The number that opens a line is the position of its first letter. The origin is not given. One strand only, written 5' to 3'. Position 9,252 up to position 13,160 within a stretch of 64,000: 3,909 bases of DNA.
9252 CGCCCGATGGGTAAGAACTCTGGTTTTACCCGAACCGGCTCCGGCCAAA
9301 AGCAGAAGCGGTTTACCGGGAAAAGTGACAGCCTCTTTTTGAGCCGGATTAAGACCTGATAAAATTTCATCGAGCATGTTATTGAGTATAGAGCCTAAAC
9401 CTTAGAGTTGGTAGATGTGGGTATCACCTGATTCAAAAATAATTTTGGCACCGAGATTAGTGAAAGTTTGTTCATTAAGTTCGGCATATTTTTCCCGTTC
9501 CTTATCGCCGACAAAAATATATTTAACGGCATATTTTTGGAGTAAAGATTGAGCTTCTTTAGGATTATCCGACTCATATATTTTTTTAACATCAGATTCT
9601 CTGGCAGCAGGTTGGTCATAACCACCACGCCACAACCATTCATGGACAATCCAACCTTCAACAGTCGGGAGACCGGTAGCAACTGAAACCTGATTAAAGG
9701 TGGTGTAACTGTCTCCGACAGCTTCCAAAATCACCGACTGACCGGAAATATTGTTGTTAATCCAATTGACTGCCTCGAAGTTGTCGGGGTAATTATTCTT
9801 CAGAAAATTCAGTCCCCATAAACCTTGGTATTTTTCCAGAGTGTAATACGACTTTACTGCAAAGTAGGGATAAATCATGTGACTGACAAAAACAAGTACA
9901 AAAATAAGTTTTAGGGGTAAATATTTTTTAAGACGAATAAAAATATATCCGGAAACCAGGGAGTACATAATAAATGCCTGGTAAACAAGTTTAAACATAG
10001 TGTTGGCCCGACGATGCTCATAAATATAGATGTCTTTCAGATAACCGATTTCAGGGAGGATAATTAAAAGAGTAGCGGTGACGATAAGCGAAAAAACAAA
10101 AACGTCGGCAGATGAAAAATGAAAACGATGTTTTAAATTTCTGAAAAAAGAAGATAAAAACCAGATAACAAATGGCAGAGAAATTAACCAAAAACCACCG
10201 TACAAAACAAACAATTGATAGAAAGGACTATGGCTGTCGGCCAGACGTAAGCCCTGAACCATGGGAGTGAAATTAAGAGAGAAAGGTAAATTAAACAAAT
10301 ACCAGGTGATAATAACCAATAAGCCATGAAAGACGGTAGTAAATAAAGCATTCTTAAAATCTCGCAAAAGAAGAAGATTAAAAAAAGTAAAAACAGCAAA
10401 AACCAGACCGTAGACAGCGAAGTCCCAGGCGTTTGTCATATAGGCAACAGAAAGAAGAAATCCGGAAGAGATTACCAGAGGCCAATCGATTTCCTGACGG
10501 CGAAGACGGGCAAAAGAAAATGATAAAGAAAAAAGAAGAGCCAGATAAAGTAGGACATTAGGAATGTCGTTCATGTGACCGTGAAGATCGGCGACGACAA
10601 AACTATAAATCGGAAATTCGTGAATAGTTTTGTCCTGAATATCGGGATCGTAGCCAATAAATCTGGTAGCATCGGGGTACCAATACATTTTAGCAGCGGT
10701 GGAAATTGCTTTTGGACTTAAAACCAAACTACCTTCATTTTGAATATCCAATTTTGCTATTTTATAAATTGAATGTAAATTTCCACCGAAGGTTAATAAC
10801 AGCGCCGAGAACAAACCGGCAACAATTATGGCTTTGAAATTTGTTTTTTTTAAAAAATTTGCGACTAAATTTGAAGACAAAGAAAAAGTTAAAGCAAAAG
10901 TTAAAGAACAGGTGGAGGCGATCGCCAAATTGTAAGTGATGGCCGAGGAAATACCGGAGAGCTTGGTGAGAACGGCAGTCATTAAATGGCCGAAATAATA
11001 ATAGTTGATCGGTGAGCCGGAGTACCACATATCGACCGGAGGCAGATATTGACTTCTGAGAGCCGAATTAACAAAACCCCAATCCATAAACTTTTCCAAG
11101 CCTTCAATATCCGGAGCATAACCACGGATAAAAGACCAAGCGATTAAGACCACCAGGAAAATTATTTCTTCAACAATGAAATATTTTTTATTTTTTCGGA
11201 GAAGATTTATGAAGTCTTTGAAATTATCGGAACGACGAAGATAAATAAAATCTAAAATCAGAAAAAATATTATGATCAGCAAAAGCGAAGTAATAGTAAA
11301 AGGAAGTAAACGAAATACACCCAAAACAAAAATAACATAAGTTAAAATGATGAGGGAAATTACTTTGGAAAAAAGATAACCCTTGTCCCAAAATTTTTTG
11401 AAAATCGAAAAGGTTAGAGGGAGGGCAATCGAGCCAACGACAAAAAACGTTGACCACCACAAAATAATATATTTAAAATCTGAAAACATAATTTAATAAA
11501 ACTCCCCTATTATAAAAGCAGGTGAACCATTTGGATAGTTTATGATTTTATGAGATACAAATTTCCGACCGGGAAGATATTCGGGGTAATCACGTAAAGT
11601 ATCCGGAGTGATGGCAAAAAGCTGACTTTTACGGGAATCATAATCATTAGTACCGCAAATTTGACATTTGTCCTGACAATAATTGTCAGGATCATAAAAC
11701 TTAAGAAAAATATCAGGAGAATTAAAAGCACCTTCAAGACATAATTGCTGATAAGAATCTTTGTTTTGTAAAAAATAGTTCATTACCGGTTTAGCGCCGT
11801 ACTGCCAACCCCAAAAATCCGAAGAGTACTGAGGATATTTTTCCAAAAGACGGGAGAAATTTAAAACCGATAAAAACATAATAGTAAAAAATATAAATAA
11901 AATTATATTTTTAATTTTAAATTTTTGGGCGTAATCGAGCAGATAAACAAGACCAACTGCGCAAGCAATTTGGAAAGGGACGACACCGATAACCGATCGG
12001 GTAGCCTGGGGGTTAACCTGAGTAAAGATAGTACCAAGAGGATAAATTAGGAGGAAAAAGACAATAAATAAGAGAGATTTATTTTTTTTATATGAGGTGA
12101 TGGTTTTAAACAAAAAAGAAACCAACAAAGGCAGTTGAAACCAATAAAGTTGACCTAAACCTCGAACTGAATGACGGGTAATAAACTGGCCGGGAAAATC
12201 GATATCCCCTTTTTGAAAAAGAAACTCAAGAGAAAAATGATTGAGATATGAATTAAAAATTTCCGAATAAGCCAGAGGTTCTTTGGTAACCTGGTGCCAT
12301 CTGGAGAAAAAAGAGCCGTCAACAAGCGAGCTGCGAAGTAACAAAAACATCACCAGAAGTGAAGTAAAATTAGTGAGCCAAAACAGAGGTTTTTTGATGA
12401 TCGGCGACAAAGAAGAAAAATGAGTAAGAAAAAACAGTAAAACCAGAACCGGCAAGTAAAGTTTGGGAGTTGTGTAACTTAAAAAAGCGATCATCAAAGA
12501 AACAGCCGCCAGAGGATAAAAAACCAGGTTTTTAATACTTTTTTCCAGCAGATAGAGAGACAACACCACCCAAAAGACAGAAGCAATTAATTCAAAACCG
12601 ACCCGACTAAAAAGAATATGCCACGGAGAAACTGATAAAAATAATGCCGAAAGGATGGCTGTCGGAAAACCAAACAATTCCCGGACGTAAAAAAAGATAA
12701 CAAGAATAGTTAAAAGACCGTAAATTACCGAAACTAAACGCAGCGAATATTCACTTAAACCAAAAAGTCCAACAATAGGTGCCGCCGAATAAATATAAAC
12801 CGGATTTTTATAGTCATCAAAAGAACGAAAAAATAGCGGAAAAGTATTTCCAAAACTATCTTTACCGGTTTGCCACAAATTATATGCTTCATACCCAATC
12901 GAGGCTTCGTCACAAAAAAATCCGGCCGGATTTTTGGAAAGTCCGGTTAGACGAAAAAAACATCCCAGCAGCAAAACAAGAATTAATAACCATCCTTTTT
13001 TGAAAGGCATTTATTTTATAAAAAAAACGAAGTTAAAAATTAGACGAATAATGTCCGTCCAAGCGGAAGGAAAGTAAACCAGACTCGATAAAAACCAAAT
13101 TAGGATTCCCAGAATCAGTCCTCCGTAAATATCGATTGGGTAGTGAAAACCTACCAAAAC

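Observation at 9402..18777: Polyprenyl-phosphate-sugar envelope glycosylation locus resembling the mycobacterial DPA pathway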

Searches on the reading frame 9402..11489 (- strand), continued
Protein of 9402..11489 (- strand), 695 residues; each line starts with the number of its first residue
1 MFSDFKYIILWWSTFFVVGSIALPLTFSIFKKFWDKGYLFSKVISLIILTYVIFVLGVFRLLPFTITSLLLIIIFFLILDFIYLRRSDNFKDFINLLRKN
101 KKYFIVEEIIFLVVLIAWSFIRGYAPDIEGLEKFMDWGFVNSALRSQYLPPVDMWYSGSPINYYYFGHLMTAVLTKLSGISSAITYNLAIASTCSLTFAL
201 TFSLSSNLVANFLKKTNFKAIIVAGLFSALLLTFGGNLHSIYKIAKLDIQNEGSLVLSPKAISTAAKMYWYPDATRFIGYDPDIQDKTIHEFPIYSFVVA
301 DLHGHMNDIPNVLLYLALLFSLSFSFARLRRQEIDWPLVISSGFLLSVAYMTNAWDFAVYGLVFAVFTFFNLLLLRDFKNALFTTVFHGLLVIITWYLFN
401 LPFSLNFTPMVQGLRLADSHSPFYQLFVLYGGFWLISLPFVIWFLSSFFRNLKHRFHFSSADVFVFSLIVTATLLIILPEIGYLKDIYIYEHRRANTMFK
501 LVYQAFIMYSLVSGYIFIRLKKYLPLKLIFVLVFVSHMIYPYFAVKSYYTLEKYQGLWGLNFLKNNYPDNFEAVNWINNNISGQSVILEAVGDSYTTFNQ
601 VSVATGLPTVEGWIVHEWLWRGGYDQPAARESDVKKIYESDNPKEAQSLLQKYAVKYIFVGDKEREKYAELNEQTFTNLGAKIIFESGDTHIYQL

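Call 56: search_protein_families(library=pfam, proteins=[L072:1301-2587:+, L072:5948-7300:-, L072:7459-8286:-, L072:8261-9394:-, L072:9404-9961:-, L072:12176-13111:-, L081:7352-8011:-, L081:8170-9291:-, L081:9288-9815:-, L081:12036-13136:-], max_evalue=0.001)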
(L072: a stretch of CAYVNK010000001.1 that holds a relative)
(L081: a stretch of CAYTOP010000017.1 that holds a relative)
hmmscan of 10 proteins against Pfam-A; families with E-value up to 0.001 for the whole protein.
L072:1301-2587:+ (428 aa): 11 families
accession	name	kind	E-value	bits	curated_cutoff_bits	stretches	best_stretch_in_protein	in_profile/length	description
PF01593.30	Amino_oxidase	-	7.6e-32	111.6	19.8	1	11-427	1-442/443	Flavin containing amine oxidoreductase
PF13450.12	NAD_binding_8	-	1.1e-14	54.9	21.9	1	6-72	1-67/68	NAD(P)-binding Rossmann-like domain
PF01266.30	DAO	-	1.7e-12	48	27.9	1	3-41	1-38/353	FAD dependent oxidoreductase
PF00890.30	FAD_binding_2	-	1.1e-07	31.9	20.4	1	4-42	2-39/414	FAD binding domain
PF03486.20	HI0933_like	-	8.9e-07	29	50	1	3-37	2-36/244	HI0933-like protein Rossmann domain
PF12831.13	FAD_oxidored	-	1.1e-06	28.7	27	1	4-42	2-40/416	FAD dependent oxidoreductase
PF07992.20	Pyr_redox_2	-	2.9e-06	27.4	26.1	1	3-38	2-37/291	Pyridine nucleotide-disulphide oxidoreductase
PF00070.33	Pyr_redox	-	9.8e-06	26.4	22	1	3-37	1-35/82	Pyridine nucleotide-disulphide oxidoreductase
PF01494.25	FAD_binding_3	-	5.6e-05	23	22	1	2-34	2-34/349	FAD binding domain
PF01946.23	Thi4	-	6.1e-05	22.8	26.2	1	3-38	19-55/235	Thi4 family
PF06100.17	MCRA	-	0.00061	19.2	23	0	4-47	4-51/495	MCRA family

L072:5948-7300:- (450 aa): 1 family
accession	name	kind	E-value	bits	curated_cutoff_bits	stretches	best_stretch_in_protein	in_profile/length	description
PF13231.12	PMT_2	-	9.8e-09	36.1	26.1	1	18-165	5-153/160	Dolichyl-phosphate-mannose-protein mannosyltransferase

L072:7459-8286:- (275 aa): 12 families
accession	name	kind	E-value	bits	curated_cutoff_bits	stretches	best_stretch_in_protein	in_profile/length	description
PF08241.18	Methyltransf_11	-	1.1e-25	90.5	21.2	1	40-135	1-95/95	Methyltransferase domain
PF13649.12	Methyltransf_25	-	1.4e-23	83.8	27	1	39-131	1-97/97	Methyltransferase domain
PF13847.12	Methyltransf_31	-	8.1e-22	77.9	27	1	34-143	2-117/145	Methyltransferase domain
PF13489.12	Methyltransf_23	-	9.6e-20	71.4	27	1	33-191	20-157/164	Methyltransferase domain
PF08242.18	Methyltransf_12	-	2.1e-16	60.9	30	1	40-133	1-98/98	Methyltransferase domain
PF01209.24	Ubie_methyltran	-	9.4e-15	55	20.1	1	36-135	48-151/233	ubiE/COQ5 methyltransferase family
PF02353.26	CMAS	-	7.2e-08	32.5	27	1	20-135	47-164/273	Mycolic acid cyclopropane synthetase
PF07021.18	MetW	-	4.1e-06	27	21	1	34-142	12-114/193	Methionine biosynthesis protein MetW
PF05175.20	MTS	-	7.7e-05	22.8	23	1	25-106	21-104/170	Methyltransferase small domain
PF01135.25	PCMT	-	0.00012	22.3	20.3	1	30-138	68-174/210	Protein-L-isoaspartate(D-aspartate) O-methyltransferase (PCMT)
PF05401.17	NodS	-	0.00021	21.6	24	1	37-132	45-141/201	Nodulation protein S (NodS)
PF05148.21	Methyltransf_8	-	0.00087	19.7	27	0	85-135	107-156/219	Hypothetical methyltransferase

L072:8261-9394:- (377 aa): 5 families
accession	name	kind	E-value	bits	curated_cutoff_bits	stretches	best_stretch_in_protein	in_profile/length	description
PF00534.26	Glycos_transf_1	-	7.7e-29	100.9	26.4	1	188-359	5-171/172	Glycosyl transferases group 1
PF13692.12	Glyco_trans_1_4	-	6.3e-24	85.3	27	1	199-344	2-140/142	Glycosyl transferases group 1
PF13439.12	Glyco_transf_4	-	7.7e-15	55.8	28.5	1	14-161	1-149/170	Glycosyltransferase Family 4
PF13579.12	Glyco_trans_4_4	-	2e-09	38.4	29.7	1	15-130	1-116/158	Glycosyl transferase 4-like domain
PF20706.3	GT4-conflict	-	0.00078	19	26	0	267-322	270-323/385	Family 4 Glycosyltransferase in conflict systems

L072:9404-9961:- (185 aa): 2 families
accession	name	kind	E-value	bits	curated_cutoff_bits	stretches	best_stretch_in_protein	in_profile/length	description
PF06189.17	5-nucleotidase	-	4.5e-05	22.8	28.2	1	15-171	157-297/302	5'-nucleotidase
PF24694.1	LNS2_PITM1-3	-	0.00098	19.6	27.7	0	80-145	27-90/124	PITM 1-3, LNS2 domain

L072:12176-13111:- (311 aa): 1 family
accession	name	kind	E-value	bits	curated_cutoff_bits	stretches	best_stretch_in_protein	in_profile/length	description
PF03816.19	LytR_cpsA_psr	-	8.4e-32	110.8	24.6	1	61-223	2-148/150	LytR_cpsA_psr family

L081:7352-8011:- (219 aa): 5 families
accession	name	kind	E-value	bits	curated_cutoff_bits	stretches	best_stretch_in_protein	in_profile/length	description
PF05050.19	Methyltransf_21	-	5.3e-09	36.9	22.7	1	120-200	92-173/173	Methyltransferase FkbM domain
PF01728.25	FtsJ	-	0.00021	21.7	24.1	1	60-199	12-123/181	FtsJ-like methyltransferase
PF13649.12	Methyltransf_25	-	0.00024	22.2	27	1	74-134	1-62/97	Methyltransferase domain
PF02475.24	TRM5-TYW2_MTfase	-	0.00025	21.5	28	1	71-120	37-88/164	TRM5/TYW2 methyltransferase domain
PF13847.12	Methyltransf_31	-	0.00065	19.8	27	1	70-135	3-71/145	Methyltransferase domain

L081:8170-9291:- (373 aa): 5 families
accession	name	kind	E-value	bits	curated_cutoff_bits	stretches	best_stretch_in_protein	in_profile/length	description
PF00534.26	Glycos_transf_1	-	1.2e-29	103.5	26.4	1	185-346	6-161/172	Glycosyl transferases group 1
PF13692.12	Glyco_trans_1_4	-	4.5e-25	89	27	1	196-341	3-140/142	Glycosyl transferases group 1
PF13439.12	Glyco_transf_4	-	9.6e-15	55.5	28.5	1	15-180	2-169/170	Glycosyltransferase Family 4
PF13579.12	Glyco_trans_4_4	-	2.9e-09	37.9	29.7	1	16-172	2-154/158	Glycosyl transferase 4-like domain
PF20706.3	GT4-conflict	-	5.4e-07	29.4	26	1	193-345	196-359/385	Family 4 Glycosyltransferase in conflict systems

L081:9288-9815:- (175 aa): 0 families

L081:12036-13136:- (366 aa): 1 family
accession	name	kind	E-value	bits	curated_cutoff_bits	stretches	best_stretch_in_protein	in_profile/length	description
PF03816.19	LytR_cpsA_psr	-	2.2e-30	106.2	24.6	1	102-272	2-149/150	LytR_cpsA_psr family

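Call 60: search_solved_structures(query=L072:9404-9961:-, max_evalue=1)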
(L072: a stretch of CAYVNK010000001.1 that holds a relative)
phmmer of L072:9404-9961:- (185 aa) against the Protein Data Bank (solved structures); distinct sequences matched with E-value up to 1: 1.
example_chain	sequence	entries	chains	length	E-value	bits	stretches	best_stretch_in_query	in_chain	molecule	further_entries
7eko_H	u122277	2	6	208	0.6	13.2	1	107-173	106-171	ATP-dependent Clp protease proteolytic subunit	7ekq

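Call 62: search_protein_families(library=ncbifam, proteins=[L072:9404-9961:-, L081:9288-9815:-, L072:1301-2587:+, L072:5948-7300:-], max_evalue=0.01)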
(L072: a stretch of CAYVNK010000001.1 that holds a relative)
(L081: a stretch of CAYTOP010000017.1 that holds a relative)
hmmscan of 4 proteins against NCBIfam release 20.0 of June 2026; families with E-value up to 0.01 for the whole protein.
L072:9404-9961:- (185 aa): 0 families

L081:9288-9815:- (175 aa): 0 families

L072:1301-2587:+ (428 aa): 109 families (the best 25 are shown)
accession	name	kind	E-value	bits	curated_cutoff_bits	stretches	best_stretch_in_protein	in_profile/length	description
NF005560.0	PRK07233.1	equivalog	1.6e-123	412.8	252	1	3-427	2-428/435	hypothetical protein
TIGR03467.1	HpnE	equivalog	8e-20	71.5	283.05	1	4-261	1-273/430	hydroxysqualene dehydroxylase HpnE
NF005548.0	PRK07208.1-4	equivalog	2.6e-17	62.6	389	1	2-250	4-241/488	hypothetical protein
TIGR02731.1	phytoene_desat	equivalog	1.9e-15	56.6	569.4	1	3-85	1-82/453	15-cis-phytoene desaturase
NF005547.0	PRK07208.1-3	equivalog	8.4e-14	51.1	380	1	3-181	6-182/465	hypothetical protein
NF005545.0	PRK07208.1-1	equivalog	1.6e-13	49.9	451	1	3-183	9-183/504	hypothetical protein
TIGR00562.1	proto_IX_ox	equivalog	1.4e-12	47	97.85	1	1-150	2-152/470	protoporphyrinogen oxidase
TIGR02733.1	desat_CrtD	equivalog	2.9e-12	46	549.7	1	3-48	3-48/492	C-3',4' desaturase CrtD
NF008845.0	PRK11883.1-5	equivalog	3.8e-12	45.3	560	1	3-83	6-90/468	protoporphyrinogen oxidase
NF009410.0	PRK12771.1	subfamily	2.4e-11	42.9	516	1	3-39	140-176/566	NAD(P)-binding protein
NF058655.1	CrtID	equivalog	2.8e-11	42.9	640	1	4-59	1-67/478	bifunctional phytoene desaturase/3,4-desaturase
TIGR02732.1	zeta_caro_desat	equivalog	5.6e-11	42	622.15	1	3-93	1-91/474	9,9'-di-cis-zeta-carotene desaturase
NF008841.0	PRK11883.1-1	equivalog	1.8e-09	37.1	517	1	2-82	4-85/453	protoporphyrinogen oxidase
NF009454.0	PRK12814.1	equivalog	1.1e-08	33.9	916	1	3-39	195-231/657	putative NADPH-dependent glutamate synthase small subunit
TIGR02734.1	crtI_fam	subfamily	1.5e-08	33.8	238.1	1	5-47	2-44/504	phytoene desaturase family protein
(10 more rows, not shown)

L072:5948-7300:- (450 aa): 2 families
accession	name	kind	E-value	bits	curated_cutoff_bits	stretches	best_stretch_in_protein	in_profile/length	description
TIGR04154.1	archaeo_STT3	subfamily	0.002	16.5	450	1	39-86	100-148/831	oligosaccharyl transferase, archaeosortase A system-associated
TIGR03663.1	TIGR03663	subfamily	0.0072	15.4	126.25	0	18-103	54-138/435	flippase activity-associated protein Agl23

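Call 69: search_solved_structures(query=A2, max_evalue=10, show_alignments=3)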
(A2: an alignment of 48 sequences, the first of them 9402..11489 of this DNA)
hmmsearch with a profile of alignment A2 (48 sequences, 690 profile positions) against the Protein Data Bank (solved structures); distinct sequences matched with E-value up to 10: 2.
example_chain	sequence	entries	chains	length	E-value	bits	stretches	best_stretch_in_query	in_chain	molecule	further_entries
4pf1_A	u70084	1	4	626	1.7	10.4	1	560-622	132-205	Peptidase S15/CocE/NonD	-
8fmw_U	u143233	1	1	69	2.3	9.9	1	609-648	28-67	30S ribosomal protein S21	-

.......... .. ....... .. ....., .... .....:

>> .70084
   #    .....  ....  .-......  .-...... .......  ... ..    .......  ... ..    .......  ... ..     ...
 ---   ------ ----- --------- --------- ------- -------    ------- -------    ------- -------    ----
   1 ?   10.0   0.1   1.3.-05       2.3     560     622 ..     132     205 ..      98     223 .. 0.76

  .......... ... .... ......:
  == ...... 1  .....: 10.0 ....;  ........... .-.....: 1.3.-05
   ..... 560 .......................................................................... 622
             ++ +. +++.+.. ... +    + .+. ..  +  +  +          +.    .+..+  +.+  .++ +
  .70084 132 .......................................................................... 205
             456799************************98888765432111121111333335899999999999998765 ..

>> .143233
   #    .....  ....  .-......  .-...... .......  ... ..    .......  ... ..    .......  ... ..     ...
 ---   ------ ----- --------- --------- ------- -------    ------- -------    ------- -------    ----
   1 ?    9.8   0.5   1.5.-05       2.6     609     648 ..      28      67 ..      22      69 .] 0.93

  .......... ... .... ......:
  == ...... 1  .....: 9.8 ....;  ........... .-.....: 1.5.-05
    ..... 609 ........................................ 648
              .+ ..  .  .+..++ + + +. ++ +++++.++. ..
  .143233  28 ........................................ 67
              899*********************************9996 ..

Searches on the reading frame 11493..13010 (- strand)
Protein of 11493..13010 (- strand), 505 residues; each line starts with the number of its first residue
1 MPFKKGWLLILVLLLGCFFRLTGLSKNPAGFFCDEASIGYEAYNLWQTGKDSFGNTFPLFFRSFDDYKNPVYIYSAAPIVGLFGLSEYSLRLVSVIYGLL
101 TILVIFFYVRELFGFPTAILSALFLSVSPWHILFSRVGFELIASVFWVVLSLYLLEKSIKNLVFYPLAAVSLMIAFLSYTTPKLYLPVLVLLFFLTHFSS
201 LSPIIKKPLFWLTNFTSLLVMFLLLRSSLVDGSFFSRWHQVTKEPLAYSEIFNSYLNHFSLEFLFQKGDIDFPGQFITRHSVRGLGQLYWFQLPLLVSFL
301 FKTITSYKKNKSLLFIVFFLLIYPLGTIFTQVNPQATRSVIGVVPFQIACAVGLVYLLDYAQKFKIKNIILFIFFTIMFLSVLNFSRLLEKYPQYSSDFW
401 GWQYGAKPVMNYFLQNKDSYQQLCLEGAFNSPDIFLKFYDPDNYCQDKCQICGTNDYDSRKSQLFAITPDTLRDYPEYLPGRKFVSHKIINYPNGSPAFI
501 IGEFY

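Call 6: search_protein_families(library=pfam, proteins=[window:11493-13010:-], max_evalue=0.01)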
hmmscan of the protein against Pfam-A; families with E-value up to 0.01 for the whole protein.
window:11493-13010:- (505 aa): 1 family
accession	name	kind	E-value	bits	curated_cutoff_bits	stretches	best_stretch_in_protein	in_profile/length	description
PF13231.12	PMT_2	-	2.4e-11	44.5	26.1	1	70-221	4-154/160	Dolichyl-phosphate-mannose-protein mannosyltransferase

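Call 7: search_protein_families(library=ncbifam, proteins=[window:11493-13010:-], max_evalue=0.01)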
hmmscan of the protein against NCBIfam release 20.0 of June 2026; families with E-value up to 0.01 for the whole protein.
window:11493-13010:- (505 aa): 2 families
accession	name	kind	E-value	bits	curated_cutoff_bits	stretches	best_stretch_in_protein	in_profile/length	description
TIGR03663.1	TIGR03663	subfamily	6.2e-10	38.7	126.25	1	9-192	4-177/435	flippase activity-associated protein Agl23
TIGR04154.1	archaeo_STT3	subfamily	0.00023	19.7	450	1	89-140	97-149/831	oligosaccharyl transferase, archaeosortase A system-associated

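Call 26: search_solved_structures(query=window:11493-13010:-, max_evalue=1)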
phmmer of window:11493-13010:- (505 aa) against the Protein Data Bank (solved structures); distinct sequences matched with E-value up to 1: 0.
